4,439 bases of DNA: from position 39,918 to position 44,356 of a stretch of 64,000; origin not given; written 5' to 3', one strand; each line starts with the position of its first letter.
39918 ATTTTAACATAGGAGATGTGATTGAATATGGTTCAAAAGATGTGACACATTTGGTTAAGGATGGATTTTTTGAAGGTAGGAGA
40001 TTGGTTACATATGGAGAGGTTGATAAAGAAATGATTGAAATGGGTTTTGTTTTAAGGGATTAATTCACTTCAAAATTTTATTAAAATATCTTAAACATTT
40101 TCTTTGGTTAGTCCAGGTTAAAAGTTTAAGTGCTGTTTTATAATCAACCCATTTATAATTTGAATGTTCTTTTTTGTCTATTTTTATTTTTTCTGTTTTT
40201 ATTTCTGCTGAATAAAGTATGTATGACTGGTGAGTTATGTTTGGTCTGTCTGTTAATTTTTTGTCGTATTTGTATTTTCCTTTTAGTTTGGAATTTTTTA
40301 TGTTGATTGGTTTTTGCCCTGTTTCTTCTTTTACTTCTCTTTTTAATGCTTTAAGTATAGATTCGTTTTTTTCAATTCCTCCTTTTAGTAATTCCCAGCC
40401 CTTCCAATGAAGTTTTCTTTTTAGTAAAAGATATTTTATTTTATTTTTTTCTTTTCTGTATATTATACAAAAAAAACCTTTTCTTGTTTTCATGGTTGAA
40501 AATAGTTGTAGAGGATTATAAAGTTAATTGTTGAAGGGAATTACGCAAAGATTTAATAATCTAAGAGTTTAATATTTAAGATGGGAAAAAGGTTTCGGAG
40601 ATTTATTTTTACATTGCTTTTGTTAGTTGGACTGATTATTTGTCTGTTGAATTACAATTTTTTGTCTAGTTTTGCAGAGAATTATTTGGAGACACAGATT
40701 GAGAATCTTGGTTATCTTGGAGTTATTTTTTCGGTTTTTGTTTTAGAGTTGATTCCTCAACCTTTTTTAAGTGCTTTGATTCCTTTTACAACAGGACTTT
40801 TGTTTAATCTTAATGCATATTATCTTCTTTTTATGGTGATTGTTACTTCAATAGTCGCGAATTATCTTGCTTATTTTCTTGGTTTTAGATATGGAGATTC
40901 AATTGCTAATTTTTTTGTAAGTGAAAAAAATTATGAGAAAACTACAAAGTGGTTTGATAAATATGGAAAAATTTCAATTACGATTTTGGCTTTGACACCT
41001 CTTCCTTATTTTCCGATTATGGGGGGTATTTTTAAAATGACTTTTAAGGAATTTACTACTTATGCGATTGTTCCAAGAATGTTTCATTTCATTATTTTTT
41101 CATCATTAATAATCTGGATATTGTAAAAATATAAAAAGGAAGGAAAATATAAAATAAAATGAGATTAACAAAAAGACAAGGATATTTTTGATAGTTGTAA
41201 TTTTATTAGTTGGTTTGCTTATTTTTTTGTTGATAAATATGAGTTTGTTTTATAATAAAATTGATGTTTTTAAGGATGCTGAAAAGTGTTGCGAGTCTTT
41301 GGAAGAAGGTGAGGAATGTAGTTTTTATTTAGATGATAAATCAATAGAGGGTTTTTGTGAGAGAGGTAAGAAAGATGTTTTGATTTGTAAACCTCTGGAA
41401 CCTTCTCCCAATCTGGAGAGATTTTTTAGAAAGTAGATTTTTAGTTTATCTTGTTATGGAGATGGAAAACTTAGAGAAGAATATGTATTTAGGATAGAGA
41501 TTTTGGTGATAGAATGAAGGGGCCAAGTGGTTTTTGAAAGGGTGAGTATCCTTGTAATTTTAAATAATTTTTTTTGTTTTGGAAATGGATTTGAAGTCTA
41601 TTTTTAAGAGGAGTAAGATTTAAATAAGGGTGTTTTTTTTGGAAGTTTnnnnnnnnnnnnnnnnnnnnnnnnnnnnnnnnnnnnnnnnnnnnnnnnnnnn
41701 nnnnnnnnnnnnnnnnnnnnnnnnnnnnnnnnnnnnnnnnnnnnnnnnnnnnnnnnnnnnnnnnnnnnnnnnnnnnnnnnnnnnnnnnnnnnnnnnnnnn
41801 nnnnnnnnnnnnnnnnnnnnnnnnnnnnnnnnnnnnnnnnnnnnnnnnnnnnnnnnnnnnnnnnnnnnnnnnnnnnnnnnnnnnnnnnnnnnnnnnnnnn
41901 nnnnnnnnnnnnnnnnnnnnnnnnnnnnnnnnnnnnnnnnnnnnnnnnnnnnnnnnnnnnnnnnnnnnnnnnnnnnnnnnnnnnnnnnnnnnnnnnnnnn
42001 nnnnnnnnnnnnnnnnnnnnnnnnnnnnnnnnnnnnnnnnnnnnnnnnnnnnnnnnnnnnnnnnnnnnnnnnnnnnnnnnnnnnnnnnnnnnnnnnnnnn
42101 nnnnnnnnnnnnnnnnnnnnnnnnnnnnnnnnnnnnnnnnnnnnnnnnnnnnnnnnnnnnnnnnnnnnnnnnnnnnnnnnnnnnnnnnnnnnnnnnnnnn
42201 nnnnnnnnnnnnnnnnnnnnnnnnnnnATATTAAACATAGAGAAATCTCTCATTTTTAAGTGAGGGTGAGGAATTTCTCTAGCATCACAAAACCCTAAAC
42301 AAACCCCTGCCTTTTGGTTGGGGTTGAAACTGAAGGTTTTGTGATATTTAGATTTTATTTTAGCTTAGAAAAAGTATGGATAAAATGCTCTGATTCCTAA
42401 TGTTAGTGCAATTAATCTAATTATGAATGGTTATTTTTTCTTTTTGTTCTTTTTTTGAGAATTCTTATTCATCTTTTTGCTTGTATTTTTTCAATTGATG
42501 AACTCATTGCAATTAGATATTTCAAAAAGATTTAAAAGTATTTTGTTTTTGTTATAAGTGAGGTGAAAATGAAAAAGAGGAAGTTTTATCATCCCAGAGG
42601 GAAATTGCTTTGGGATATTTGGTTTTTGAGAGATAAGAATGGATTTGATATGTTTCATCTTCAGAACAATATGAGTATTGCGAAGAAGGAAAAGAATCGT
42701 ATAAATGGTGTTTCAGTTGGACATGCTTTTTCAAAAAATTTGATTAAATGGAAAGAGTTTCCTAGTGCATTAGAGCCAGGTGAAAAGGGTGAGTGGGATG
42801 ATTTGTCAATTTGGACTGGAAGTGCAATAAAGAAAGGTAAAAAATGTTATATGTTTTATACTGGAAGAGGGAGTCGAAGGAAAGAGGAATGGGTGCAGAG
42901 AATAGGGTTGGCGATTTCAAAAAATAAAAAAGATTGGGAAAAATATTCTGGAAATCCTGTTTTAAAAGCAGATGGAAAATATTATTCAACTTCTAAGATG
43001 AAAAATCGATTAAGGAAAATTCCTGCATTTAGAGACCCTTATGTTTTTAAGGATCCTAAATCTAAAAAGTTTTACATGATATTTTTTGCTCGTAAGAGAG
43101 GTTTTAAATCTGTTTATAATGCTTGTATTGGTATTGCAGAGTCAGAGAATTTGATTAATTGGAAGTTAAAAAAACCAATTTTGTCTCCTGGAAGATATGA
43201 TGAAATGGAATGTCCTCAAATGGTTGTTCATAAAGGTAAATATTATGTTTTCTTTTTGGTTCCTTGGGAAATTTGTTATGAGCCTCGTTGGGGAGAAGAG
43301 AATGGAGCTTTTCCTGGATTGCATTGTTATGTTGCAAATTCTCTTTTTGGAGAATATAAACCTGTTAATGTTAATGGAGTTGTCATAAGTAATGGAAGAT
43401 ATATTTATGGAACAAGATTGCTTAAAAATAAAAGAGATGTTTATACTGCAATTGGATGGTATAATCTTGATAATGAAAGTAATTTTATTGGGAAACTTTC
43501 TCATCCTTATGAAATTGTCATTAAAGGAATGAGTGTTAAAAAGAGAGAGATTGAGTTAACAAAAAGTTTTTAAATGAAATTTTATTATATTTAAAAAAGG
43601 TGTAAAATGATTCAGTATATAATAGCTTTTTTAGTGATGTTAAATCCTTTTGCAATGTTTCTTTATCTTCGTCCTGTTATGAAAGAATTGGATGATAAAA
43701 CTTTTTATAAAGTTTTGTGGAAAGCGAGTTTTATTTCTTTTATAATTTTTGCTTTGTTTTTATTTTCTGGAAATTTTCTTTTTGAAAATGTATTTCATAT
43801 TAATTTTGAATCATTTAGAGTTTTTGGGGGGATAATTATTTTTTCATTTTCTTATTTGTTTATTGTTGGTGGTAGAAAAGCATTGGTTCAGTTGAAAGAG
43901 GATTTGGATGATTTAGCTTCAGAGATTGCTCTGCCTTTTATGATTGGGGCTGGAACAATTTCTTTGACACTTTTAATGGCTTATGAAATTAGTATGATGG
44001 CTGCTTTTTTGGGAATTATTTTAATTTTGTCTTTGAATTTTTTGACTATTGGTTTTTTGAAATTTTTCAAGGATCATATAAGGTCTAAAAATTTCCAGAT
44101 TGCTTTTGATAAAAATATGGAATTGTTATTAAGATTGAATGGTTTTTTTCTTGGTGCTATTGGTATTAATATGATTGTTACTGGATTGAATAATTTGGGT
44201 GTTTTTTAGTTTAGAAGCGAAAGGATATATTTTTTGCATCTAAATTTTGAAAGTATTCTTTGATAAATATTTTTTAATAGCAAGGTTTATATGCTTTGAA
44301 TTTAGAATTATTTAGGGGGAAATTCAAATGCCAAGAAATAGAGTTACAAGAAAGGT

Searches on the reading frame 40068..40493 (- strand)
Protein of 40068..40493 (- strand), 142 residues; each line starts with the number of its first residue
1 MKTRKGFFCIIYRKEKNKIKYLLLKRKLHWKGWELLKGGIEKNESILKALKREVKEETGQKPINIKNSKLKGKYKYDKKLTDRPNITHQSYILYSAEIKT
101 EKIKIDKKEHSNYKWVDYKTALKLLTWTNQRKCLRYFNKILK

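Call 51: search_protein_families(library=pfam, proteins=[window:40068-40493:-], max_evalue=0.001)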
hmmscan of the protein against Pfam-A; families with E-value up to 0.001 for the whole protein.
window:40068-40493:- (142 aa): 1 family
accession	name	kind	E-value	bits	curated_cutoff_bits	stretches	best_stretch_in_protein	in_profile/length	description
PF00293.34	NUDIX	-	9.5e-20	71.4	21.1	1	3-136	2-133/134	NUDIX domain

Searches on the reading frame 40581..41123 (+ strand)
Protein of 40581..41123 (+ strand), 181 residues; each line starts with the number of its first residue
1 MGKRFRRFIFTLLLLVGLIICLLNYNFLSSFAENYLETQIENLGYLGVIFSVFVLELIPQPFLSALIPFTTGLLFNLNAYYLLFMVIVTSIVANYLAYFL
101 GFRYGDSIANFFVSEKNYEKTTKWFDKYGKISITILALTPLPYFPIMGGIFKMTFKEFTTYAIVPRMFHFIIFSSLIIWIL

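Call 51: search_protein_families(library=pfam, proteins=[window:40581-41123:+], max_evalue=0.001)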
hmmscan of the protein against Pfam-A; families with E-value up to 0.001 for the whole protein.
window:40581-41123:+ (181 aa): 1 family
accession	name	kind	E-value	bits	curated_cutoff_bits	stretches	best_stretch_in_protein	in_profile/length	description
PF09335.16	VTT_dom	-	7.6e-11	43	33.9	1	67-172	6-119/123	VTT domain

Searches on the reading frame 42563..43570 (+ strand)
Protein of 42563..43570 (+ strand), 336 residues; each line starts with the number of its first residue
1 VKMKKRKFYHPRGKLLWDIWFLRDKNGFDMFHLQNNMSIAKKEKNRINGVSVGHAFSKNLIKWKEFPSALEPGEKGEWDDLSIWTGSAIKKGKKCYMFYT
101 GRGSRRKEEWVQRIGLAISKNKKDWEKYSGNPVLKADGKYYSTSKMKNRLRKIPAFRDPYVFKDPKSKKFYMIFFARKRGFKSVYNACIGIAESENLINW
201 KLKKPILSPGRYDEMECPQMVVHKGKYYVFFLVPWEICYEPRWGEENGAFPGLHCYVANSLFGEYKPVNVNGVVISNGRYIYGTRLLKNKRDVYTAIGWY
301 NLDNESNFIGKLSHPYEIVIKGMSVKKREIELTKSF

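Call 51: search_protein_families(library=pfam, proteins=[window:42563-43570:+], max_evalue=0.001)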
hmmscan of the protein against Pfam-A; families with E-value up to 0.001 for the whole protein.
window:42563-43570:+ (336 aa): 3 families
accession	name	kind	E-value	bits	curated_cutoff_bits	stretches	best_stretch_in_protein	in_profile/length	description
PF00251.26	Glyco_hydro_32N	-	2.6e-25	90.1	22.1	1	48-310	36-286/307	Glycosyl hydrolases family 32 N-terminal domain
PF02435.22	Glyco_hydro_68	-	2.5e-20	73.3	27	2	185-278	263-355/424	Levansucrase/Invertase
PF04616.20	Glyco_hydro_43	-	7.8e-09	35.7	32.2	1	37-140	22-107/288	Glycosyl hydrolases family 43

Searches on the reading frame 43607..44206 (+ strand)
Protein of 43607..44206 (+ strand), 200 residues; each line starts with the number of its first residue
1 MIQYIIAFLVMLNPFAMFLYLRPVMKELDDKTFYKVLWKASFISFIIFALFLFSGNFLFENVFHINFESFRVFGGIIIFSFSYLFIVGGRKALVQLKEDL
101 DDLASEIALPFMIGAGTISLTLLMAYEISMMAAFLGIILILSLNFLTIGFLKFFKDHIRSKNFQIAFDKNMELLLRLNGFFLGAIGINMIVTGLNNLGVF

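Call 51: search_protein_families(library=pfam, proteins=[window:43607-44206:+], max_evalue=0.001)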
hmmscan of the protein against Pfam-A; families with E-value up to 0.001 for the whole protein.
window:43607-44206:+ (200 aa): 1 family
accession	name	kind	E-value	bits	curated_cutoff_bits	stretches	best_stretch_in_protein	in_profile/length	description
PF01914.23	MarC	-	1.5e-18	67.4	23.9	1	2-196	5-201/203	MarC family integral membrane protein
